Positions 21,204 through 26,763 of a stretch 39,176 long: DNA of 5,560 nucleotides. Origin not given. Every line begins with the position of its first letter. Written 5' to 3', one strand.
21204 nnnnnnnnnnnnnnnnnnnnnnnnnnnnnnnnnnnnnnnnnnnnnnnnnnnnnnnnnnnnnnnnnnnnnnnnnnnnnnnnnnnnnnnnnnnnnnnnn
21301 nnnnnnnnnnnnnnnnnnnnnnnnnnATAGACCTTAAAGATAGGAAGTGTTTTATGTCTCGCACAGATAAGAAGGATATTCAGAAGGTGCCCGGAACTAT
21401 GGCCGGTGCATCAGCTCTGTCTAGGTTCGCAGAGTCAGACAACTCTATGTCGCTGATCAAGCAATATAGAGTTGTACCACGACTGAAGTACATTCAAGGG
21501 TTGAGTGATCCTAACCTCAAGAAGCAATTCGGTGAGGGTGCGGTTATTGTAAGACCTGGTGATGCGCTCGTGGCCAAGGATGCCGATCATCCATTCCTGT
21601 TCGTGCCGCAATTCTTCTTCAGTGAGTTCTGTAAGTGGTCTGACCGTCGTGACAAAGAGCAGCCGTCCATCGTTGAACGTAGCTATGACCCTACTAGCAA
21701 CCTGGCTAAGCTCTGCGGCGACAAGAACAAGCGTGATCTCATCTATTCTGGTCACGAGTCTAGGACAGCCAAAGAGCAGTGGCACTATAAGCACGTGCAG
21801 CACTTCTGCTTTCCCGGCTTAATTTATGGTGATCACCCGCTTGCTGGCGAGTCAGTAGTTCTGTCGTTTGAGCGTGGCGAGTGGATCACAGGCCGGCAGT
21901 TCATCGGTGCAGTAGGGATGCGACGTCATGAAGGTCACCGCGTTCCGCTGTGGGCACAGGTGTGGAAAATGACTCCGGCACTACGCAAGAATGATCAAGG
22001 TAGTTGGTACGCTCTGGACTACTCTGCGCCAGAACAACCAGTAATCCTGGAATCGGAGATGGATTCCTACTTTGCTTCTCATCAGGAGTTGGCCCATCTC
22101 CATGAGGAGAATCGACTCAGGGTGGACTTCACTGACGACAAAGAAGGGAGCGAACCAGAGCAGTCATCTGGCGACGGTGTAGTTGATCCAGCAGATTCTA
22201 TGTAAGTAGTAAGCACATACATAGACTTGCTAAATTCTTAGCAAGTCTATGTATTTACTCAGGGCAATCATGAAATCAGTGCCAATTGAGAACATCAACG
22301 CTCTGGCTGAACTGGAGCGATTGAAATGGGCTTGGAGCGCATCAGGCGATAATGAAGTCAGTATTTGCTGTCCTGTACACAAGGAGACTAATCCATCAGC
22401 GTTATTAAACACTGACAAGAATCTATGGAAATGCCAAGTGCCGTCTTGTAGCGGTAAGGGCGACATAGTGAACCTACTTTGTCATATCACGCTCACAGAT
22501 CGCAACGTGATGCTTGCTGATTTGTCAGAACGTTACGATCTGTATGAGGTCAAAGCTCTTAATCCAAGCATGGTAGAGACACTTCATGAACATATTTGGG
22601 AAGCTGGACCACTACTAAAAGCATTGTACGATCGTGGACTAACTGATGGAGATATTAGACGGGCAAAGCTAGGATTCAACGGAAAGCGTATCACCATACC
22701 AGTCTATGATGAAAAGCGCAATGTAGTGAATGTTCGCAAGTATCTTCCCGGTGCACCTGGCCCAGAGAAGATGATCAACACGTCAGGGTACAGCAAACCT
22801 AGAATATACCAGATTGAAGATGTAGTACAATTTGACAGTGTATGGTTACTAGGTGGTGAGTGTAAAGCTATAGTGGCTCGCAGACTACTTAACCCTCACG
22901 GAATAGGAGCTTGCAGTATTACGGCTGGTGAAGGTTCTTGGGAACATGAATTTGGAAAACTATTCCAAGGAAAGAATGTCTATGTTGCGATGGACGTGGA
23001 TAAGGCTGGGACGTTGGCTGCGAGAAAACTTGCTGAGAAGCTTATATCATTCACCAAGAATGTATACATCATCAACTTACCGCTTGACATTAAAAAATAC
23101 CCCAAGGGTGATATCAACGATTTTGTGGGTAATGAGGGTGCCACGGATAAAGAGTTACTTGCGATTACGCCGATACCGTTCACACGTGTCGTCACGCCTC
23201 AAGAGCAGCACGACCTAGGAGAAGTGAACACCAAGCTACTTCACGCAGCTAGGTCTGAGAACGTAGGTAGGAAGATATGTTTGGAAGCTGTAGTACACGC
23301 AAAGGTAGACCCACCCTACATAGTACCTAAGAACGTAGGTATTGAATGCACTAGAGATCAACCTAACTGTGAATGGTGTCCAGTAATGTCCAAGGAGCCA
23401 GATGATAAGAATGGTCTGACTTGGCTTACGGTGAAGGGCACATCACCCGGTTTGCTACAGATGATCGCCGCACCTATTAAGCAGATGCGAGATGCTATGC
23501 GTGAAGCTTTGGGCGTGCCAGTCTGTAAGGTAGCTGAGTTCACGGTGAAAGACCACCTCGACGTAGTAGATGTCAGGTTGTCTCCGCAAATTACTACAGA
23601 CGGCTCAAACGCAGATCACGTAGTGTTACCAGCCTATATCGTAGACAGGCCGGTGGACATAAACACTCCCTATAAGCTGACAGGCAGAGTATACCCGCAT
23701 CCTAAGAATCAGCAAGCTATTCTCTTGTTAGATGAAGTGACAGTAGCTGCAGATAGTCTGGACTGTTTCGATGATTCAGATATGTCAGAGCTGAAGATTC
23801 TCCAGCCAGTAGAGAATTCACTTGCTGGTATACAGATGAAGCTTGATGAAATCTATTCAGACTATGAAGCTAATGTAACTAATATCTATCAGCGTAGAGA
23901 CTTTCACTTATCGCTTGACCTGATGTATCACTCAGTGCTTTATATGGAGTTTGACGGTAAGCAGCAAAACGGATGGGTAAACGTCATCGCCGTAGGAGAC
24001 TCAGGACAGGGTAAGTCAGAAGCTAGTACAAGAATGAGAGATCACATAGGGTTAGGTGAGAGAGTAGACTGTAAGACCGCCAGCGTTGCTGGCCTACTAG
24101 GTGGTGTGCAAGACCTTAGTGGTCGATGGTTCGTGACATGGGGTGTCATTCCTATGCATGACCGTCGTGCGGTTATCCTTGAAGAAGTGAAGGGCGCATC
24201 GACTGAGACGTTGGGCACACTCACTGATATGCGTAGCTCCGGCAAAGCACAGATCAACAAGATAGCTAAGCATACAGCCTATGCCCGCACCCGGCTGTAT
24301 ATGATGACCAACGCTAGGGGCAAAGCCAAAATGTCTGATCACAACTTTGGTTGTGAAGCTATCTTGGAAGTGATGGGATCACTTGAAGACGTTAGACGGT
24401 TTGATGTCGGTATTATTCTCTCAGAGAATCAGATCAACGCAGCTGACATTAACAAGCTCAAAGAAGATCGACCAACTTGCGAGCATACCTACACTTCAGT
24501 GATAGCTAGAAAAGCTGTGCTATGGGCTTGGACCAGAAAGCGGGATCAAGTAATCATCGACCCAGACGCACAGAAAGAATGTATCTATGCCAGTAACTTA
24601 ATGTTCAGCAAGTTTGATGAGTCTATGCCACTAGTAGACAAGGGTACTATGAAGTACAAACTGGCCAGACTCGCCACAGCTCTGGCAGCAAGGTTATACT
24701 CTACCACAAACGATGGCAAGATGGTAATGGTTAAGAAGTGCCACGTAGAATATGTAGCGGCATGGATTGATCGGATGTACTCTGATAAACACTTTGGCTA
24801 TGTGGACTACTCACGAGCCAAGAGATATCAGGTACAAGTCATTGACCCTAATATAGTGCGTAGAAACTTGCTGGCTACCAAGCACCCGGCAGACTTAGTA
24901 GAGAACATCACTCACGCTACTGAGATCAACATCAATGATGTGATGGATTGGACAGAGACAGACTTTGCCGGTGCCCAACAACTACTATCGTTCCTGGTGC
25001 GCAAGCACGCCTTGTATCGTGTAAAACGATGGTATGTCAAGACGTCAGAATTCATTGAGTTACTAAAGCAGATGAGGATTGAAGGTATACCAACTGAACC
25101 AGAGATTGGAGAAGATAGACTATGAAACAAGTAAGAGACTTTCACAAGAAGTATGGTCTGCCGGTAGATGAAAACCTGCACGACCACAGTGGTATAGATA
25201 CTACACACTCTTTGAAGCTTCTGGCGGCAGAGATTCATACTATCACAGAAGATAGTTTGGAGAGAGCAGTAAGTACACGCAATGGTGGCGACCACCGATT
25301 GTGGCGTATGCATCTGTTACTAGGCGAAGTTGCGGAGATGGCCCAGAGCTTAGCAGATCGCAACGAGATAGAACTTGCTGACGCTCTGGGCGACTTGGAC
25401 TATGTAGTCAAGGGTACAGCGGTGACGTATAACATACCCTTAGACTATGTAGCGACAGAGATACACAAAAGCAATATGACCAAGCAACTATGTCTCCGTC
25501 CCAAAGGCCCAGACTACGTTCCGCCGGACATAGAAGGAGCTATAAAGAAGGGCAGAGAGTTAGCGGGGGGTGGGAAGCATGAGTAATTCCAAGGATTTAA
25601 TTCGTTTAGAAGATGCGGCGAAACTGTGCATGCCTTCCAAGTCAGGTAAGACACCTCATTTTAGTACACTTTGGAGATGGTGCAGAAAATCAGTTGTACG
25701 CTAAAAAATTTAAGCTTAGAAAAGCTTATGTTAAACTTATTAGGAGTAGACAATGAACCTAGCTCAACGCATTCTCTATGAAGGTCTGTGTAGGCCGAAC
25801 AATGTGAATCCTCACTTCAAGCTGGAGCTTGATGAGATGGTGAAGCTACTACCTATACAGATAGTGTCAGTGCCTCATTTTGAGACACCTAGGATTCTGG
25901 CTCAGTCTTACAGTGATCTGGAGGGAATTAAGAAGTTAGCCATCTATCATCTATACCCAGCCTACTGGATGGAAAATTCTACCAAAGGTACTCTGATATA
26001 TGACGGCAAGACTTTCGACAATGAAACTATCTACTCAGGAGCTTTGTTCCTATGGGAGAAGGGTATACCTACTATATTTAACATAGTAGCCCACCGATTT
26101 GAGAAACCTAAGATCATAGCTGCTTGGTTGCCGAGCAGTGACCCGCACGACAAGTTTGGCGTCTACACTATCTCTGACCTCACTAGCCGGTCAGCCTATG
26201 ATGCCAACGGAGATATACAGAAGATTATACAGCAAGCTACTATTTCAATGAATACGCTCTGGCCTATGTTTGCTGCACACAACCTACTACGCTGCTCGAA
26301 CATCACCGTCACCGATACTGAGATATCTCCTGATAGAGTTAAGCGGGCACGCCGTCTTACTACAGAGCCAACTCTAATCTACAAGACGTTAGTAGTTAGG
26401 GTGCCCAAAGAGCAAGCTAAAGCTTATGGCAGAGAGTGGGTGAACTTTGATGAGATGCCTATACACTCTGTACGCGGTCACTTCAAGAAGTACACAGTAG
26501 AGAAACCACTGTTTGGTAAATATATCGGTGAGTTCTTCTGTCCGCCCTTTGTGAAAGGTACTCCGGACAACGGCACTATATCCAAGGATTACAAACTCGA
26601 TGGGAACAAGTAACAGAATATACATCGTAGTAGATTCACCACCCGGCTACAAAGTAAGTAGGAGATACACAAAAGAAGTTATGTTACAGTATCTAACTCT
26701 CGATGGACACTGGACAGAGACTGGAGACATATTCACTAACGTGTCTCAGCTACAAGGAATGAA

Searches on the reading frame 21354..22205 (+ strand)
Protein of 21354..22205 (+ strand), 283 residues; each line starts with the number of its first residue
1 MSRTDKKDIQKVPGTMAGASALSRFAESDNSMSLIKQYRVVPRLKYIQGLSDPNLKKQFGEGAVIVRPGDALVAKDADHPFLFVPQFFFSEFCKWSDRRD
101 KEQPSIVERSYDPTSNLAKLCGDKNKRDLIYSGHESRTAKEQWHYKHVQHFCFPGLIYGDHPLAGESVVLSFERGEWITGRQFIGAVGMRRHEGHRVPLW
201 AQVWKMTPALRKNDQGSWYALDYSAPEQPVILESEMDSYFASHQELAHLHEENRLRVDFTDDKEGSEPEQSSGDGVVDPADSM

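Call 7: search_protein_families(library=pfam, proteins=[window:21354-22205:+], max_evalue=0.01)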
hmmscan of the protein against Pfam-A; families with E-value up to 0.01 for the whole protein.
window:21354-22205:+ (283 aa): 1 family
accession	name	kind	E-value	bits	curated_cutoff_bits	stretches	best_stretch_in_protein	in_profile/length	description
PF23977.1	Pam3_Gp34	-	1.4e-11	45.2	27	1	40-224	30-208/235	Pam3 phage gp34-like protein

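Call 8: search_protein_families(library=phrogs, proteins=[window:21354-22205:+], max_evalue=0.001)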
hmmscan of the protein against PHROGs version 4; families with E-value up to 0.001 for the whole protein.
window:21354-22205:+ (283 aa): 1 family
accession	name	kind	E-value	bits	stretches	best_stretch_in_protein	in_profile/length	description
phrog_2402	-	unknown function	1.5e-08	35.5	1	77-272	92-282/292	-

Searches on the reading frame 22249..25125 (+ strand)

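Call 7: search_protein_families(library=pfam, proteins=[window:22249-25125:+], max_evalue=0.01)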
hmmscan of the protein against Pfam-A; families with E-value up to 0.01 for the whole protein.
window:22249-25125:+ (958 aa): 4 families
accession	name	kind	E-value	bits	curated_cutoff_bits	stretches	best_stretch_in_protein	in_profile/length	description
PF13362.12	Toprim_3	-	5.5e-06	27.2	27.2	1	240-298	40-94/95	Toprim domain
PF01807.25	Zn_ribbon_DnaG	-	1.8e-05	24.9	24.9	1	37-97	32-90/98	CHC2 zinc finger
PF00493.29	MCM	-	0.00065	19.3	23.3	1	558-726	38-206/224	MCM P-loop domain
PF13155.12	Toprim_2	-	0.00086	20.1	22.1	1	226-292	26-87/88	Toprim-like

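Call 8: search_protein_families(library=phrogs, proteins=[window:22249-25125:+], max_evalue=0.001)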
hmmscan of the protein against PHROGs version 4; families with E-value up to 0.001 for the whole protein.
window:22249-25125:+ (958 aa): 9 families
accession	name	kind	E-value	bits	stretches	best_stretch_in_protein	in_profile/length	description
phrog_18685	-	unknown function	2.7e-66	225.2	1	323-857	377-921/1028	-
phrog_47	-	DNA, RNA and nucleotide metabolism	8.6e-23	81.8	1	12-293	25-322/947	DNA primase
phrog_239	-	DNA, RNA and nucleotide metabolism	2.3e-11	44.4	1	115-304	107-305/801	DNA primase/helicase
phrog_10371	-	DNA, RNA and nucleotide metabolism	3.7e-10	39.7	1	568-690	318-441/683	DNA helicase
phrog_360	-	DNA, RNA and nucleotide metabolism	2.9e-09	38.1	1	22-79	12-70/133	DNA primase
phrog_6088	-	DNA, RNA and nucleotide metabolism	1.2e-06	28.2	1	228-301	220-288/772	DNA primase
phrog_5311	-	DNA, RNA and nucleotide metabolism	1.7e-06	27.5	1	31-78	92-141/692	helicase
phrog_6444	-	DNA, RNA and nucleotide metabolism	6.8e-05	22.8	0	40-77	39-74/577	DNA primase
phrog_11992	-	unknown function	0.00066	20.9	0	38-98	29-85/177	-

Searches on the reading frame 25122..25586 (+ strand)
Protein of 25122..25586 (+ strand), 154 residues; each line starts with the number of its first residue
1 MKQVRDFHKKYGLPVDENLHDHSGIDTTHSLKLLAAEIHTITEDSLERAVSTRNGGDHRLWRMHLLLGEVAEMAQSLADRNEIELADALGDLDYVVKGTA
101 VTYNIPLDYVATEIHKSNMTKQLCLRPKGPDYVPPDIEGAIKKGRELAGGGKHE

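Call 10: search_protein_families(library=pfam, proteins=[window:25122-25586:+], max_evalue=0.01)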
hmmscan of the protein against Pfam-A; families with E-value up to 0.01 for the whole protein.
window:25122-25586:+ (154 aa): 1 family
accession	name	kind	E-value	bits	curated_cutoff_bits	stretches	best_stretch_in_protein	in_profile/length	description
PF01503.22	PRA-PH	-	4.8e-08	33.7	21.3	1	59-118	28-86/86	Phosphoribosyl-ATP pyrophosphohydrolase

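Call 57: search_protein_families(library=ncbifam, proteins=[window:25122-25583:+], max_evalue=0.01)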
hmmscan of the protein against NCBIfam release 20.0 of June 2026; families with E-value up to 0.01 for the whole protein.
window:25122-25583:+ (154 aa): 0 families

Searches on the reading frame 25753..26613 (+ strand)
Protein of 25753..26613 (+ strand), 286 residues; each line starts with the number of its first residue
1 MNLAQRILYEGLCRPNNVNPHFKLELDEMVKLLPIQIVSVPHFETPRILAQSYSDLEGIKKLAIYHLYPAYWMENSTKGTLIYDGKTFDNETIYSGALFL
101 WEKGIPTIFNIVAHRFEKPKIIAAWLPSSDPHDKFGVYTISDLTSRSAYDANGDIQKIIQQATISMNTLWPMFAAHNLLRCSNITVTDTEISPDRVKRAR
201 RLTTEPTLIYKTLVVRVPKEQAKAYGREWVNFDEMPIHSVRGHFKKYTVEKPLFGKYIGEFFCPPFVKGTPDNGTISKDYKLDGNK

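Call 7: search_protein_families(library=pfam, proteins=[window:25753-26613:+], max_evalue=0.01)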
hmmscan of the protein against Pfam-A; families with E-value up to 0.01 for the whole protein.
window:25753-26613:+ (286 aa): 0 families

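Call 8: search_protein_families(library=phrogs, proteins=[window:25753-26613:+], max_evalue=0.001)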
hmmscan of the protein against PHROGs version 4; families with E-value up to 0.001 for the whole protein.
window:25753-26613:+ (286 aa): 1 family
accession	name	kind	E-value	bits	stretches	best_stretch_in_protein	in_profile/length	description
phrog_20769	-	unknown function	1.2e-20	74.9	1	163-284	193-316/318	-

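Call 57: search_protein_families(library=ncbifam, proteins=[window:25753-26610:+], max_evalue=0.01)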
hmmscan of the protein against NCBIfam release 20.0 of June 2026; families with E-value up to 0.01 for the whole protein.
window:25753-26610:+ (286 aa): 0 families
